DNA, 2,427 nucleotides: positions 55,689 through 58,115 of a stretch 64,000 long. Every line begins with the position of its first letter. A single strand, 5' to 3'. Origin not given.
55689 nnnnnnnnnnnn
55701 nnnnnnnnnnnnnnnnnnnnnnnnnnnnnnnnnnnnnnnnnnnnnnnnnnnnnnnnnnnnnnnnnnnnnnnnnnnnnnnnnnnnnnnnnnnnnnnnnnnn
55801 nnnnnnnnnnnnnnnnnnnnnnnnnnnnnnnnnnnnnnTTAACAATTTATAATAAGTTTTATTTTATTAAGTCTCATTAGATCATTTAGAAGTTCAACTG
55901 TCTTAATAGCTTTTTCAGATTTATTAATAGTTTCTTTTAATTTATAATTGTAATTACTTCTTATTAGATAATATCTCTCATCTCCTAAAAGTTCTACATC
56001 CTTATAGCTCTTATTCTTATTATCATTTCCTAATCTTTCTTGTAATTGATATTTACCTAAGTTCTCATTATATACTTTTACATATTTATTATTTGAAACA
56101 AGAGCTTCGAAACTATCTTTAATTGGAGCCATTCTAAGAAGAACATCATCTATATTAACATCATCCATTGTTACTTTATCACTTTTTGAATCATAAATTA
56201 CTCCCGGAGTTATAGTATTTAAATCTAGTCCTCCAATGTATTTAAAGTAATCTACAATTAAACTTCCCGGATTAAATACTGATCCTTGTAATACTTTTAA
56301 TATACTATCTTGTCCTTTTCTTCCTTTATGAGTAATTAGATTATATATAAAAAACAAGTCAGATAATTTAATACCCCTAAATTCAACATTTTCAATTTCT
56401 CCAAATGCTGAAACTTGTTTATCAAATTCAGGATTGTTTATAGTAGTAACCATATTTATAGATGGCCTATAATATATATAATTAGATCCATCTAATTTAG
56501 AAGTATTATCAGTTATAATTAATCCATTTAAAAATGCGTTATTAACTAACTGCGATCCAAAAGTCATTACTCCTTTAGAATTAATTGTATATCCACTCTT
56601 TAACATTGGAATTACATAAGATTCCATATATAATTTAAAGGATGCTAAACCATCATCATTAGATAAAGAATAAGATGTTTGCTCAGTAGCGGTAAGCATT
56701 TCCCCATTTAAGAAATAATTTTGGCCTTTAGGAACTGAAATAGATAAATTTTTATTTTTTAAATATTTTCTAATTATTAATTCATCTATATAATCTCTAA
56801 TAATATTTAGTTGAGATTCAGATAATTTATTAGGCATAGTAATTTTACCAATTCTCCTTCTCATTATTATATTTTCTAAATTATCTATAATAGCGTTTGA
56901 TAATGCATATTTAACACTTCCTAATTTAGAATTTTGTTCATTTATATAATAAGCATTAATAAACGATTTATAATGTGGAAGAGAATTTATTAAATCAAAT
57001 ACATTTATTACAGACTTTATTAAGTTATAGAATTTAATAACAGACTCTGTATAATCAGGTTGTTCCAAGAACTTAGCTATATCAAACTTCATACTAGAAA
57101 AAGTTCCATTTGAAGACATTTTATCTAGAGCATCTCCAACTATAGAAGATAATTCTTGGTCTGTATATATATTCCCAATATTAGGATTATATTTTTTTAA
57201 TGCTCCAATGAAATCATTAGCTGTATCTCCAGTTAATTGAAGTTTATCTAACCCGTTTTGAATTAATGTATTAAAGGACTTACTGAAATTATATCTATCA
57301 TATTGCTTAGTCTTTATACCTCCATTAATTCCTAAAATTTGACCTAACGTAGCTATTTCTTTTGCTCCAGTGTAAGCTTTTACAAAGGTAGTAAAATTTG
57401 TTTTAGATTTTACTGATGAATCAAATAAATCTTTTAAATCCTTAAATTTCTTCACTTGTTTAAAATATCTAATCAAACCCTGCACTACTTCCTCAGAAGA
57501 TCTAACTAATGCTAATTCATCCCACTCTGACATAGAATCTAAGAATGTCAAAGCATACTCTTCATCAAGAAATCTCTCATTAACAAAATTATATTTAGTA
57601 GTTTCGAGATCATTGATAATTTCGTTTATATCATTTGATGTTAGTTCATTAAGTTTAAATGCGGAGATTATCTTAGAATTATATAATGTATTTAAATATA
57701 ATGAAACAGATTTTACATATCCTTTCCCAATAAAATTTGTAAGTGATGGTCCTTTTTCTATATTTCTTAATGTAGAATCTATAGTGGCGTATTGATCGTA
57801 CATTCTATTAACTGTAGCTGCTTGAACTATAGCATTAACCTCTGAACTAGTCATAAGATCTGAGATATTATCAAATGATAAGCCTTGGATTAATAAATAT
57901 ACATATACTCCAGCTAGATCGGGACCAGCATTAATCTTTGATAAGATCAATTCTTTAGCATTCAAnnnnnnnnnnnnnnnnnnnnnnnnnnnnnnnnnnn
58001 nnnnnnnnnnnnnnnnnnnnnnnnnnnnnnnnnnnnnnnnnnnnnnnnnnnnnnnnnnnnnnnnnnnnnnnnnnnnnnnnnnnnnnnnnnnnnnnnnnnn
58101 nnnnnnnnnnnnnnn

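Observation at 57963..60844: Two sibling introns in the same giant gene, one empty and one with an endonuclease in the P1 loop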

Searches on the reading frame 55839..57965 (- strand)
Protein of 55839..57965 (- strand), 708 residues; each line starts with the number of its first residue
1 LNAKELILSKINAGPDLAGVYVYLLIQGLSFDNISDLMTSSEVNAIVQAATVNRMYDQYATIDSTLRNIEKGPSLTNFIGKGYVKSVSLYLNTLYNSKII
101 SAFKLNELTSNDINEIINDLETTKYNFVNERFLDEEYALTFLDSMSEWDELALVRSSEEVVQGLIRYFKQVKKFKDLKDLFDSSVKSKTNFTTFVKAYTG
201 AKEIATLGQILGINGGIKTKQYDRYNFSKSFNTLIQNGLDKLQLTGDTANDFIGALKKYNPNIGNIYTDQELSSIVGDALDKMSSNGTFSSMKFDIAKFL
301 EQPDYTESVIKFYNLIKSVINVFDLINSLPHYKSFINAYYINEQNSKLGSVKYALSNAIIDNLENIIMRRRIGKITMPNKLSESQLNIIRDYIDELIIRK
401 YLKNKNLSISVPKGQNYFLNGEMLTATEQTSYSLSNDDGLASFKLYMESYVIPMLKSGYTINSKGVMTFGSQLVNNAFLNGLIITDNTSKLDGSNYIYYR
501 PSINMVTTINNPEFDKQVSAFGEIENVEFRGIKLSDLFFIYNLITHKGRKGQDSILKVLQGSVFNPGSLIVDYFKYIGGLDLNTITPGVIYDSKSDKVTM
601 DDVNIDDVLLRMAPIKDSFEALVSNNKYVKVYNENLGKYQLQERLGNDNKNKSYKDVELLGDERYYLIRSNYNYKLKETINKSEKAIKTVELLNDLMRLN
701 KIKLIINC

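Call 10: search_protein_families(library=pfam, proteins=[window:55839-57965:-], max_evalue=0.01)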
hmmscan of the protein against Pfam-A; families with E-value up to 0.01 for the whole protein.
window:55839-57965:- (708 aa): 0 families

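Call 11: search_protein_families(library=phrogs, proteins=[window:55839-57965:-], max_evalue=0.001)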
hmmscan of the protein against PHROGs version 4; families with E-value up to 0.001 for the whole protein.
window:55839-57965:- (708 aa): 0 families
